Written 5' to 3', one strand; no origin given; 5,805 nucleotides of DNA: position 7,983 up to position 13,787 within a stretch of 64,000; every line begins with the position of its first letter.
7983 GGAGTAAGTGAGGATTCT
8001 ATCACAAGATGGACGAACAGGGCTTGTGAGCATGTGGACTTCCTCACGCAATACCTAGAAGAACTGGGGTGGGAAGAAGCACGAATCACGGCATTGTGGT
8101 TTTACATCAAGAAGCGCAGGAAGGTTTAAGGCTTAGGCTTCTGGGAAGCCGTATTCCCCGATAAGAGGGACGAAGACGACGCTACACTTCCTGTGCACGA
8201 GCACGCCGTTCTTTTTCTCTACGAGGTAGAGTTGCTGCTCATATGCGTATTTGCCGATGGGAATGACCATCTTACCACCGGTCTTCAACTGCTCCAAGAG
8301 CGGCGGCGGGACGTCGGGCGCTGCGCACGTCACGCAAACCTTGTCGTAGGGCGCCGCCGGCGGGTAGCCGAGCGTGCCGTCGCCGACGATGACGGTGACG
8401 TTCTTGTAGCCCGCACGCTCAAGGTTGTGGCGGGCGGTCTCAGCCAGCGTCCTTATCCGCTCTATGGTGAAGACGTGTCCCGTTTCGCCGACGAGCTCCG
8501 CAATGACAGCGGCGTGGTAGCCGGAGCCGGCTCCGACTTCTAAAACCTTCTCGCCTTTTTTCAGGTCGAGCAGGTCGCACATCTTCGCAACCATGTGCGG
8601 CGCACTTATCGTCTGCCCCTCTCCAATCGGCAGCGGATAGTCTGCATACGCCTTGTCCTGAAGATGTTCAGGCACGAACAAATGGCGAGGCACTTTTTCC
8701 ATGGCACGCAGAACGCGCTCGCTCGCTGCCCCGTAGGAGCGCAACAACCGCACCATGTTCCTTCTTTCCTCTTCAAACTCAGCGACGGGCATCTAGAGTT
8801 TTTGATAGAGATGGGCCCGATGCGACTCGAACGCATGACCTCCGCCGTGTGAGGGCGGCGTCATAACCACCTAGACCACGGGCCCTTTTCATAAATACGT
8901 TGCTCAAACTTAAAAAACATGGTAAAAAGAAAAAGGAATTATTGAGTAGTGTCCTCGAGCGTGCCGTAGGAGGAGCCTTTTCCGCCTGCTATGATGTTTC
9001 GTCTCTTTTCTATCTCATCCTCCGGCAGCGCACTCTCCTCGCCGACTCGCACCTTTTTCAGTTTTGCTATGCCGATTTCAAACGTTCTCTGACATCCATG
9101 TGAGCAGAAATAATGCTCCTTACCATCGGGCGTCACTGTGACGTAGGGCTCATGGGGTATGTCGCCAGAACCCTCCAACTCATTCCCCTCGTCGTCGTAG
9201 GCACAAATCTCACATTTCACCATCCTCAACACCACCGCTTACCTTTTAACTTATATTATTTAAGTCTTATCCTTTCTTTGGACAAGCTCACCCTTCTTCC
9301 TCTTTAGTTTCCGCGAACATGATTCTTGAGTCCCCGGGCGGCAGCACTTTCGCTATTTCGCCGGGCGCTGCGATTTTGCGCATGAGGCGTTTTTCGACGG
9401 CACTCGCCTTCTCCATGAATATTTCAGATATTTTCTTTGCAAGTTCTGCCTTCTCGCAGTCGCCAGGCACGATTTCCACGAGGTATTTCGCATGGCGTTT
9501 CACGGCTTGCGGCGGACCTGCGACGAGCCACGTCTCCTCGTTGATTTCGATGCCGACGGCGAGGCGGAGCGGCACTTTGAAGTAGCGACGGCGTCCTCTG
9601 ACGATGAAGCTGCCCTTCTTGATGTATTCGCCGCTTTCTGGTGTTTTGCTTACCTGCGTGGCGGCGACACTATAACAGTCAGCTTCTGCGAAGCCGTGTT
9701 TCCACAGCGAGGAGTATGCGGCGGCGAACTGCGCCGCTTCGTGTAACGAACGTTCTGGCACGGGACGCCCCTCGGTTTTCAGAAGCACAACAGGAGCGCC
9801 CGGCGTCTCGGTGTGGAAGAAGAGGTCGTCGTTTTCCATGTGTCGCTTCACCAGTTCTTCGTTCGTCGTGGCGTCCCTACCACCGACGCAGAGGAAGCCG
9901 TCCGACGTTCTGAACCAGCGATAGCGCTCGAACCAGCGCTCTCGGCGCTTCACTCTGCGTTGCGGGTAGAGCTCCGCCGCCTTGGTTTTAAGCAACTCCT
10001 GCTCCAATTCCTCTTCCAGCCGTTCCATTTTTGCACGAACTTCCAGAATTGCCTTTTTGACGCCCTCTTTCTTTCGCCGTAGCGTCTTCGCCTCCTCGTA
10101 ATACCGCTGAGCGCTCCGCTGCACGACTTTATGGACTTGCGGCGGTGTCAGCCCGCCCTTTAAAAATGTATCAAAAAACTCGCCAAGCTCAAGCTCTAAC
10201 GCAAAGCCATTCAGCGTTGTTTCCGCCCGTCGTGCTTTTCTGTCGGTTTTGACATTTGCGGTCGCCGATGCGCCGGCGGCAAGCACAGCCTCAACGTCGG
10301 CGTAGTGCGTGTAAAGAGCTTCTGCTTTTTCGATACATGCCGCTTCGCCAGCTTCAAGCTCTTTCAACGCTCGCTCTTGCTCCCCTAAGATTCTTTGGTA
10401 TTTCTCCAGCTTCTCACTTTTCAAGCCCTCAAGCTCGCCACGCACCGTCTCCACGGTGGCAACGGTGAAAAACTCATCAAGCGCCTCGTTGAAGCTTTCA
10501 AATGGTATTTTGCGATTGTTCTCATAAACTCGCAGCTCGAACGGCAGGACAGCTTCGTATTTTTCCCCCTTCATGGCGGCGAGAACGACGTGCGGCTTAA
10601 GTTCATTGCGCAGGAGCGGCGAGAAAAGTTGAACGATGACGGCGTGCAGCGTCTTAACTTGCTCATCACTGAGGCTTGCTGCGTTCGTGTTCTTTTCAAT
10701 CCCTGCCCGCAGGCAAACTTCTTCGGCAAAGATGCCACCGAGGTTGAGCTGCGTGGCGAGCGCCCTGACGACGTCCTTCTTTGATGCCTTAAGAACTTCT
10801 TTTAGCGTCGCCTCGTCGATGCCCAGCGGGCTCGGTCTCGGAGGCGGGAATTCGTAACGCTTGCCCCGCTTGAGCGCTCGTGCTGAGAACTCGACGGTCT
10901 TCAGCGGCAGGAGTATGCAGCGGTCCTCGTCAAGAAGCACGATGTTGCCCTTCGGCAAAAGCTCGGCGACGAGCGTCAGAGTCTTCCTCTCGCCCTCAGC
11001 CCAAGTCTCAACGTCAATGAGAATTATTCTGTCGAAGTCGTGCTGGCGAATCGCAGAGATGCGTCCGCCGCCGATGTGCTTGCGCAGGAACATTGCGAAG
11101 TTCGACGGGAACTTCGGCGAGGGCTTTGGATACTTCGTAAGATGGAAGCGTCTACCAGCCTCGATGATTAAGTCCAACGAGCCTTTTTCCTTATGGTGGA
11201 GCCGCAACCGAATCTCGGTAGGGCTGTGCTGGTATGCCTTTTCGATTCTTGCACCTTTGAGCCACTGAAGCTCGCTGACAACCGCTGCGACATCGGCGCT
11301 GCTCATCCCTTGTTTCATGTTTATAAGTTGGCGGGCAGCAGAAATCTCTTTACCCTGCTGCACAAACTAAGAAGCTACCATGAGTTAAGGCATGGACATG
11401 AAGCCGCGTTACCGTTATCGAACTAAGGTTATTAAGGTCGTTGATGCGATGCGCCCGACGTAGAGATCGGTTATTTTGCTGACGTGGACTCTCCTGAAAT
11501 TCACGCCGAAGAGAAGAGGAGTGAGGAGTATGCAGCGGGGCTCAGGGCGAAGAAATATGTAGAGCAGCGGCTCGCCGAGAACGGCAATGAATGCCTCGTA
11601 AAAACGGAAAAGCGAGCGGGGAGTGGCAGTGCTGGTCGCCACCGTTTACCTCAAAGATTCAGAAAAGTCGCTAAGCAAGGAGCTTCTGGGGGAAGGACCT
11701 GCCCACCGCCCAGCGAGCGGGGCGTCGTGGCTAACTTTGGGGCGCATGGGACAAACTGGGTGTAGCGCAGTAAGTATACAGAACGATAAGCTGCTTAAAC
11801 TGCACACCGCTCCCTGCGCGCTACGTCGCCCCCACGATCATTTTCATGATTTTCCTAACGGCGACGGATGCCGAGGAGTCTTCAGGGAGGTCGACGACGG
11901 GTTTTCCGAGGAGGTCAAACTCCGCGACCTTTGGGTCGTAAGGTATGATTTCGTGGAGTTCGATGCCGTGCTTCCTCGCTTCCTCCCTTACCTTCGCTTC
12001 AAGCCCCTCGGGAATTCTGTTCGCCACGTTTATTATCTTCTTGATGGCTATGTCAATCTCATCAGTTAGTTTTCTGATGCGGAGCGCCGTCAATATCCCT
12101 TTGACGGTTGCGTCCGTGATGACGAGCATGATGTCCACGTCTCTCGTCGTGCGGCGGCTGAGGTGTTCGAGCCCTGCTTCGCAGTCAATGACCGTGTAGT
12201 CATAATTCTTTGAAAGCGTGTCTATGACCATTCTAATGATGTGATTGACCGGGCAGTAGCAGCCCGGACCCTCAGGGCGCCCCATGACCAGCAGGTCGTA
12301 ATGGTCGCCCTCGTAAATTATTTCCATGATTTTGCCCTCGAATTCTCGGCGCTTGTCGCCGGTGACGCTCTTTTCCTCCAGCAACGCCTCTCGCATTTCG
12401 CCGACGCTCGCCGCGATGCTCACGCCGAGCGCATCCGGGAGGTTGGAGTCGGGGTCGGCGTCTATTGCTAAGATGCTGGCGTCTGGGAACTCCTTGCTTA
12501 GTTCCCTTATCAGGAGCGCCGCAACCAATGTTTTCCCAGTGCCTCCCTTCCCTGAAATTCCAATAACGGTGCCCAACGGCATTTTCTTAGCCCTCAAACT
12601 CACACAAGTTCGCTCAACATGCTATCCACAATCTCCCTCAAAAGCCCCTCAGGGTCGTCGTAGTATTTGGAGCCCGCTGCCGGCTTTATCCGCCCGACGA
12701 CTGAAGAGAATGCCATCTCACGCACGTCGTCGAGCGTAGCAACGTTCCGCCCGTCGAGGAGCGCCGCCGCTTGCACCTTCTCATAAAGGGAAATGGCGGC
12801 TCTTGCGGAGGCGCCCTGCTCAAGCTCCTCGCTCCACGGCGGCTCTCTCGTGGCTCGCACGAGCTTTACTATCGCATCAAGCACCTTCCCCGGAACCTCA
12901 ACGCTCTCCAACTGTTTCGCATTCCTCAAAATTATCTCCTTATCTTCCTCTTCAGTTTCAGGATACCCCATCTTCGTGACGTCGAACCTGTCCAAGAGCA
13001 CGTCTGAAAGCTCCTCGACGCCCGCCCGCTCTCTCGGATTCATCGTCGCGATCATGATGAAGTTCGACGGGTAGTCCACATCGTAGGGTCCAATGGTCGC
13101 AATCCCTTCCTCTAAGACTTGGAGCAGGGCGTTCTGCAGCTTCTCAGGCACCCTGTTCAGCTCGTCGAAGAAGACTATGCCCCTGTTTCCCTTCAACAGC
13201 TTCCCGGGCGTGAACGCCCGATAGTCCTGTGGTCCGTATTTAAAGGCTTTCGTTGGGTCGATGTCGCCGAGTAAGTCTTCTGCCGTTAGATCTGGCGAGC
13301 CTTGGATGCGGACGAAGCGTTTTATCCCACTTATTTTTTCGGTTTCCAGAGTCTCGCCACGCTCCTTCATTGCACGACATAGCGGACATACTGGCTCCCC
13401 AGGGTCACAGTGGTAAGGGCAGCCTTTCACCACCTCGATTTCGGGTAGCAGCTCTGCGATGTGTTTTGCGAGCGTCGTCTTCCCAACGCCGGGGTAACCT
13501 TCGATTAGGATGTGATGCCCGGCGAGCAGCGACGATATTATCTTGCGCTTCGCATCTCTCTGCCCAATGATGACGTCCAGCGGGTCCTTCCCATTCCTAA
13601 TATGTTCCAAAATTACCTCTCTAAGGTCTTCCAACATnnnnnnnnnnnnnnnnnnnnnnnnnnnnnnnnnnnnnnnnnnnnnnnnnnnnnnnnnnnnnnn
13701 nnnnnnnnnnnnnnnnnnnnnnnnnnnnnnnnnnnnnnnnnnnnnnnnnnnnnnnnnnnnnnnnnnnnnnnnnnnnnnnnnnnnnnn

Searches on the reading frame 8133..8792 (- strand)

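Call 7: search_protein_families(library=pfam, proteins=[window:8133-8792:-])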
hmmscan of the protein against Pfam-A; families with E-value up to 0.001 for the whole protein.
window:8133-8792:- (219 aa): 9 families
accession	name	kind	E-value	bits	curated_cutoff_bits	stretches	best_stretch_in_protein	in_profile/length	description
PF01135.25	PCMT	-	3.1e-74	249.7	20.3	1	10-212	3-207/210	Protein-L-isoaspartate(D-aspartate) O-methyltransferase (PCMT)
PF13847.12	Methyltransf_31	-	4.3e-13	49.6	27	1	78-204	2-113/145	Methyltransferase domain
PF13649.12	Methyltransf_25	-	4.9e-07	30.8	27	1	83-162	1-78/97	Methyltransferase domain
PF08704.16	GCD14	-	5.2e-07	30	26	1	71-134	32-96/247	tRNA methyltransferase complex GCD14 subunit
PF01189.24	Methyltr_RsmB-F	-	7.9e-07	29.4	27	1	74-140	3-69/199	16S rRNA methyltransferase RsmB/F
PF01269.23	Fibrillarin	-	3e-06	27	27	1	70-139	62-129/227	Fibrillarin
PF00398.26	RrnaAD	-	1.6e-05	24.6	24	1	66-139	17-85/263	Ribosomal RNA adenine dimethylase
PF01209.24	Ubie_methyltran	-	4.6e-05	23.3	20.1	1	71-140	39-108/233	ubiE/COQ5 methyltransferase family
PF01596.23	Methyltransf_3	-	6.6e-05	22.7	22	1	74-139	39-105/204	O-methyltransferase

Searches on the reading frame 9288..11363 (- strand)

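Call 7: search_protein_families(library=pfam, proteins=[window:9288-11363:-])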
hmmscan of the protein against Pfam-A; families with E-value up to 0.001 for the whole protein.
window:9288-11363:- (691 aa): 4 families
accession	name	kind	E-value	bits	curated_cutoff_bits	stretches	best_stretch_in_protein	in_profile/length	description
PF05833.16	NFACT_N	-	4.8e-71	240.3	31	1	23-457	3-422/456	NFACT N-terminal and middle domains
PF05670.18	NFACT-R_1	-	3.7e-33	114.8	29.8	1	481-590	2-112/112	NFACT protein RNA binding domain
PF06831.19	H2TH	-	2.7e-05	24.5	34.7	1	184-247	12-78/93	Formamidopyrimidine-DNA glycosylase H2TH domain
PF18297.6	NFACT-R_2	-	0.00021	21.8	26.9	1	482-552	2-68/104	NFACT protein RNA binding domain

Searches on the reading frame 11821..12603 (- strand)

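Call 7: search_protein_families(library=pfam, proteins=[window:11821-12603:-])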
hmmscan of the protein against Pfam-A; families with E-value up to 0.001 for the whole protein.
window:11821-12603:- (260 aa): 6 families
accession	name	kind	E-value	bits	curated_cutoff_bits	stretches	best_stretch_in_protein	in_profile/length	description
PF01656.29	CbiA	-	2.5e-13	50.5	25.4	1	16-236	4-125/125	CobQ/CobB/MinD/ParA nucleotide binding domain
PF13614.12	AAA_31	-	5.7e-10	39.9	27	1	17-166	8-150/177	AAA domain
PF02374.21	ArsA_ATPase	-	9.1e-06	25.5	24.3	1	13-73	3-61/305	Anion-transporting ATPase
PF10609.15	ParA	-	1.4e-05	25.1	27.1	1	16-256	9-245/246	NUBPL iron-transfer P-loop NTPase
PF06564.18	CBP_BcsQ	-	9e-05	22.5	21.3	1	14-251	4-228/234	Cellulose biosynthesis protein BcsQ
PF01935.23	DUF87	-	0.00083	20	23.2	0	14-49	26-60/220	Helicase HerA, central domain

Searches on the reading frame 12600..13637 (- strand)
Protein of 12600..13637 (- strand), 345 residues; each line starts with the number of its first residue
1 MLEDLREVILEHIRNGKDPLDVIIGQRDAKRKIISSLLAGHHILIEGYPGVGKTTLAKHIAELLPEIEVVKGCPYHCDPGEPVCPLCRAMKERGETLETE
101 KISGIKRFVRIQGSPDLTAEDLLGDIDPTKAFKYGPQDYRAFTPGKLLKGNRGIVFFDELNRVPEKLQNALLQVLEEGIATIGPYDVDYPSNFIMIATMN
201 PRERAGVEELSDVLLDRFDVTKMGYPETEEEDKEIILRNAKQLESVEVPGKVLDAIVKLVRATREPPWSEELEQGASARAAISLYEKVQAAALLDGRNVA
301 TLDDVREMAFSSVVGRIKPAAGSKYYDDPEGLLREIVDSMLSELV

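Call 7: search_protein_families(library=pfam, proteins=[window:12600-13637:-])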
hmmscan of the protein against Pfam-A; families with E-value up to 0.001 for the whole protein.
window:12600-13637:- (345 aa): 15 families
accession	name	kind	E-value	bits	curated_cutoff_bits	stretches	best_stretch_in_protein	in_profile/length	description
PF07726.17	AAA_3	-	1.5e-20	73.8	27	1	107-218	26-129/131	ATPase family associated with various cellular activities (AAA)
PF07728.20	AAA_5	-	2.4e-18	66.9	22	1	107-218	27-139/139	AAA domain (dynein-related subfamily)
PF01078.27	Mg_chelatase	-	5.2e-18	65.6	20.3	2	21-68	3-50/207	Magnesium chelatase, subunit ChlI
PF00158.32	Sigma54_activat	-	4.5e-09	36.6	20.2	1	144-202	86-144/168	Sigma-54 interaction domain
PF17863.7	AAA_lid_2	-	1.8e-07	31.2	22.7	1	270-319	7-58/74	AAA lid domain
PF07724.20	AAA_2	-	2.8e-07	31.2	27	1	151-200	75-124/166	AAA domain (Cdc48 subfamily)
PF00493.29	MCM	-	9.3e-07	28.6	23.3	0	142-223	112-203/224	MCM P-loop domain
PF00004.35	AAA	-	1.5e-06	29.1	21.2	0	43-64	1-22/131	ATPase family associated with various cellular activities (AAA)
PF13238.12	AAA_18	-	7.4e-06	26.9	29.4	1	43-67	1-24/128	AAA domain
PF13245.12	AAA_19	-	8.9e-06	26.4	25.1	1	31-178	2-117/134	AAA domain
PF08298.17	AAA_PrkA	-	1.2e-05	24.9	25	1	121-235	202-319/358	PrkA AAA domain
PF20030.5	bpMoxR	-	5.1e-05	22.9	27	0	152-221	92-167/205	MoxR domain in the MoxR-vWA-beta-propeller ternary systems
PF05496.18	RuvB_N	-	5.2e-05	23.5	27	0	41-64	34-57/159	Holliday junction DNA helicase RuvB P-loop domain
PF20720.3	nSTAND3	-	5.4e-05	23.4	27.2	1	29-62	6-39/155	Novel STAND NTPase 3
PF13191.12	AAA_16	-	0.00012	23.1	32.6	1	40-90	22-73/167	AAA ATPase domain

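Call 36: find_homologous_proteins(query=window:12600-13637:-, max_evalue=1e-60)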
Query window:12600-13637:- (345 aa): 2530 proteins with E <= 1e-60 among 8000 candidates; the best 120 are listed.
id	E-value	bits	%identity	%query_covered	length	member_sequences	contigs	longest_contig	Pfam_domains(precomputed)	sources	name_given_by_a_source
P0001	1.7e-223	759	100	100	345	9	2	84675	PF00158.33,PF07724.21,PF07726.18,PF13245.13,PF08298.18,PF00493.30,PF00004.36,PF17863.8,PF13238.13,PF07728.21,PF01078.28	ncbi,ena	ncbi:AAA family ATPase [Candidatus Alkanophaga liquidiphilum]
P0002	2.9e-183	627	81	99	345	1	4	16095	PF00158.33,PF07724.21,PF07726.18,PF08298.18,PF00493.30,PF00004.36,PF17863.8,PF05496.19,PF07728.21,PF01078.28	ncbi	ncbi:MAG: AAA family ATPase [Candidatus Syntropharchaeia archaeon]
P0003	1.2e-181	621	80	99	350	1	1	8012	PF20030.6,PF00158.33,PF07724.21,PF07726.18,PF08298.18,PF00493.30,PF00004.36,PF17863.8,PF13238.13,PF07728.21,PF01078.28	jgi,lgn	jgi:Mg-chelatase subunit ChlI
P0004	1.1e-168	579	74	99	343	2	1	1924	PF20030.6,PF00493.30,PF00004.36,PF17863.8,PF05496.19,PF07728.21,PF00158.33,PF07724.21,PF07726.18,PF08298.18,PF01078.28,PF20720.4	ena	-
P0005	1.5e-165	568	74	99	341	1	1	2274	PF20030.6,PF00158.33,PF07724.21,PF07726.18,PF08298.18,PF00493.30,PF00004.36,PF17863.8,PF07728.21,PF01078.28,PF20720.4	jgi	jgi:Mg-chelatase subunit ChlI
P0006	2.6e-165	568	72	99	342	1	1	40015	PF00158.33,PF07724.21,PF07726.18,PF00493.30,PF00004.36,PF17863.8,PF07728.21,PF01078.28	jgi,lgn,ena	-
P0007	5.4e-165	567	71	99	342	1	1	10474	PF20030.6,PF00158.33,PF07724.21,PF07726.18,PF00493.30,PF00004.36,PF17863.8,PF07728.21,PF01078.28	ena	-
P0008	7.8e-165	566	72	99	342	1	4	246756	PF20030.6,PF00493.30,PF00004.36,PF17863.8,PF05496.19,PF07728.21,PF00158.33,PF07724.21,PF07726.18,PF08298.18,PF01078.28,PF20720.4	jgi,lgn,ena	-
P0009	9.6e-165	566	72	99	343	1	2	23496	PF20030.6,PF00158.33,PF07724.21,PF07726.18,PF08298.18,PF00493.30,PF00004.36,PF13401.13,PF05496.19,PF07728.21,PF01078.28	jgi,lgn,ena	-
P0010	1.4e-164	565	72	99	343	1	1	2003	PF00158.33,PF07724.21,PF07726.18,PF00493.30,PF00004.36,PF17863.8,PF07728.21,PF01078.28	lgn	-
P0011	2.5e-164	564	72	99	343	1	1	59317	PF20030.6,PF00158.33,PF07724.21,PF07726.18,PF00493.30,PF00004.36,PF17863.8,PF07728.21,PF01078.28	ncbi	-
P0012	5.9e-164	563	74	99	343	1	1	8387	PF20030.6,PF00158.33,PF07724.21,PF07726.18,PF08298.18,PF00493.30,PF00004.36,PF17863.8,PF05496.19,PF07728.21,PF01078.28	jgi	-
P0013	7.8e-164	563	71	99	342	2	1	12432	PF20030.6,PF00158.33,PF07724.21,PF07726.18,PF00493.30,PF00004.36,PF17863.8,PF07728.21,PF01078.28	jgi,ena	-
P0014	1.1e-163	562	72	99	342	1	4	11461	PF00158.33,PF07724.21,PF07726.18,PF00493.30,PF00004.36,PF17863.8,PF07728.21,PF01078.28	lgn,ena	-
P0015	2.1e-159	548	71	99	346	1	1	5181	PF20030.6,PF00493.30,PF00004.36,PF17863.8,PF05496.19,PF07728.21,PF00158.33,PF07724.21,PF07726.18,PF08298.18,PF01078.28,PF20720.4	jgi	jgi:Mg-chelatase subunit ChlI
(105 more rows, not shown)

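Call 37: find_encoding_contigs(protein=P0002, flank=4000, max_places=4)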
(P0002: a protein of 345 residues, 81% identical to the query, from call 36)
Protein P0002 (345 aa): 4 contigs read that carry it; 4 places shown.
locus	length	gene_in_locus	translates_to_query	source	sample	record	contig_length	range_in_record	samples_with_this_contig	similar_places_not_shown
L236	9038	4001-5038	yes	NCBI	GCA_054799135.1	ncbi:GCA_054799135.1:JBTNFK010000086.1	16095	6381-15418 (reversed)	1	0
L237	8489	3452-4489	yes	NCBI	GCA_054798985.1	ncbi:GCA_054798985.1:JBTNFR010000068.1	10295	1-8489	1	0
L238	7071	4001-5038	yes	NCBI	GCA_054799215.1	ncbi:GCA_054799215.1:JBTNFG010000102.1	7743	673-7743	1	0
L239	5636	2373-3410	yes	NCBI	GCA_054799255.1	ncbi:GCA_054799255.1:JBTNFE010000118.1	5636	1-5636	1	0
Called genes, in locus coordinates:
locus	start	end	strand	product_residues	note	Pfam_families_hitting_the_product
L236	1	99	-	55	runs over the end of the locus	PF13592:HTH_33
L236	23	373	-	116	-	PF13384:HTH_23 (weak), PF13518:HTH_28 (weak), PF13551:HTH_29, PF13565:HTH_32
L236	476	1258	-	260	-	PF01061:ABC2_membrane, PF12698:ABC2_membrane_3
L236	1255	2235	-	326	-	PF00005:ABC_tran, PF13304:AAA_21, PF13732:DrrA1-3_C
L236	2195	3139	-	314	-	PF01866:Diphthamide_syn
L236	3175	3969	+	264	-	PF01416:PseudoU_synth_1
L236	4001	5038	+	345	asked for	PF00493:MCM (faint), PF01078:Mg_chelatase, PF07724:AAA_2 (weak), PF07726:AAA_3, PF07728:AAA_5, PF08298:AAA_PrkA (weak), PF01078:Mg_chelatase (weak), PF17863:AAA_lid_2, +3 more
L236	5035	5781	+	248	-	PF01656:CbiA, PF02374:ArsA_ATPase (weak), PF10609:ParA (faint), PF13614:AAA_31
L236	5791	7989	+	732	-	PF01078:Mg_chelatase (faint), PF07726:AAA_3 (faint), PF07728:AAA_5 (faint), PF17863:AAA_lid_2, PF00092:VWA, PF13519:VWA_2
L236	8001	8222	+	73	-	PF00643:zf-B_box (faint), PF22586:ANCHR-like_BBOX (weak)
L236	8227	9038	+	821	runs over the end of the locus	PF03063:Prismane, PF12838:Fer4_7 (weak)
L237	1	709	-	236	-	PF01061:ABC2_membrane, PF12698:ABC2_membrane_3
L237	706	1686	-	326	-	PF00005:ABC_tran, PF13304:AAA_21, PF13732:DrrA1-3_C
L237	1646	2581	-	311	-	PF01866:Diphthamide_syn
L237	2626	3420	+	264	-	PF01416:PseudoU_synth_1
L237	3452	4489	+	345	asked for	PF00493:MCM (faint), PF01078:Mg_chelatase, PF07724:AAA_2 (weak), PF07726:AAA_3, PF07728:AAA_5, PF08298:AAA_PrkA (weak), PF01078:Mg_chelatase (weak), PF17863:AAA_lid_2, +3 more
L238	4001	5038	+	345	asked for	PF00493:MCM (faint), PF01078:Mg_chelatase, PF07724:AAA_2 (weak), PF07726:AAA_3, PF07728:AAA_5, PF08298:AAA_PrkA (weak), PF01078:Mg_chelatase (weak), PF17863:AAA_lid_2, +3 more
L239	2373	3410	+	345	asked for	PF00493:MCM (faint), PF01078:Mg_chelatase, PF07724:AAA_2 (weak), PF07726:AAA_3, PF07728:AAA_5, PF08298:AAA_PrkA (weak), PF01078:Mg_chelatase (weak), PF17863:AAA_lid_2, +3 more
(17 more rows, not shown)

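Call 38: find_encoding_contigs(protein=P0003, flank=4000, max_places=4)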
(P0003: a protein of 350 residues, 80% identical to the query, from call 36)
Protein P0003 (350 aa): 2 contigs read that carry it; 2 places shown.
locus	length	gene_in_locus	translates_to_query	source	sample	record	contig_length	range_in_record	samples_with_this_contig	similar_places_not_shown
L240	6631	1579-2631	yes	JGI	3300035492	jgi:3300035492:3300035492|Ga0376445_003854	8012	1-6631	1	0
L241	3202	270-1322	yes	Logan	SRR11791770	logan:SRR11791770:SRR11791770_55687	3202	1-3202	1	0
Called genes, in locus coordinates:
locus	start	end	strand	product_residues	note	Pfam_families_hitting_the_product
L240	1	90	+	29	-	?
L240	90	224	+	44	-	PF24434:DUF7557 (weak)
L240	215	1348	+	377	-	PF12323:HTH_OrfB_IS605, PF01385:OrfB_IS605, PF07282:Cas12f1-like_TNB (faint)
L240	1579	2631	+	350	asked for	PF00493:MCM (faint), PF01078:Mg_chelatase, PF07724:AAA_2 (weak), PF07726:AAA_3, PF07728:AAA_5, PF00158:Sigma54_activat (weak), PF01078:Mg_chelatase (weak), PF17863:AAA_lid_2, +4 more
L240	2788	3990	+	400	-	PF05977:MFS_3 (weak), PF07690:MFS_1, PF12832:MFS_1_like, PF13347:MFS_2 (faint), PF07690:MFS_1, PF05977:MFS_3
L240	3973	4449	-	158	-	PF01927:Mut7-C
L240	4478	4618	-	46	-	-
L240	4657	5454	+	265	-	PF09754:PAC2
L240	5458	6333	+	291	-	PF01040:UbiA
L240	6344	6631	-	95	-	PF27306:AF_2379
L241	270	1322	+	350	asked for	PF00493:MCM (faint), PF01078:Mg_chelatase, PF07724:AAA_2 (weak), PF07726:AAA_3, PF07728:AAA_5, PF00158:Sigma54_activat (weak), PF01078:Mg_chelatase (weak), PF17863:AAA_lid_2, +4 more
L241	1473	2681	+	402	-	PF05977:MFS_3 (weak), PF12832:MFS_1_like, PF13347:MFS_2 (faint), PF07690:MFS_1, PF05977:MFS_3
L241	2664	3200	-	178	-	?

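Call 56: search_protein_families(library=pfam, proteins=[L240:215-1348:+], max_evalue=0.001)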
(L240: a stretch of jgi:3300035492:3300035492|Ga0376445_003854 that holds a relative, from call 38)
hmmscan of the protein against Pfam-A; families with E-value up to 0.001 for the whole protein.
L240:215-1348:+ (377 aa): 3 families
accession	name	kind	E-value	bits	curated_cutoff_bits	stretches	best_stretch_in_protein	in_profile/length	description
PF01385.25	OrfB_IS605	-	1.6e-21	77.1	30.5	1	178-279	15-119/120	Probable transposase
PF12323.14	HTH_OrfB_IS605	-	1.3e-12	47.5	21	1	1-38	1-39/47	Helix-turn-helix domain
PF07282.18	Cas12f1-like_TNB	-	2.2e-08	34.6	26.3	1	291-320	1-30/60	Cas12f1-like, TNB domain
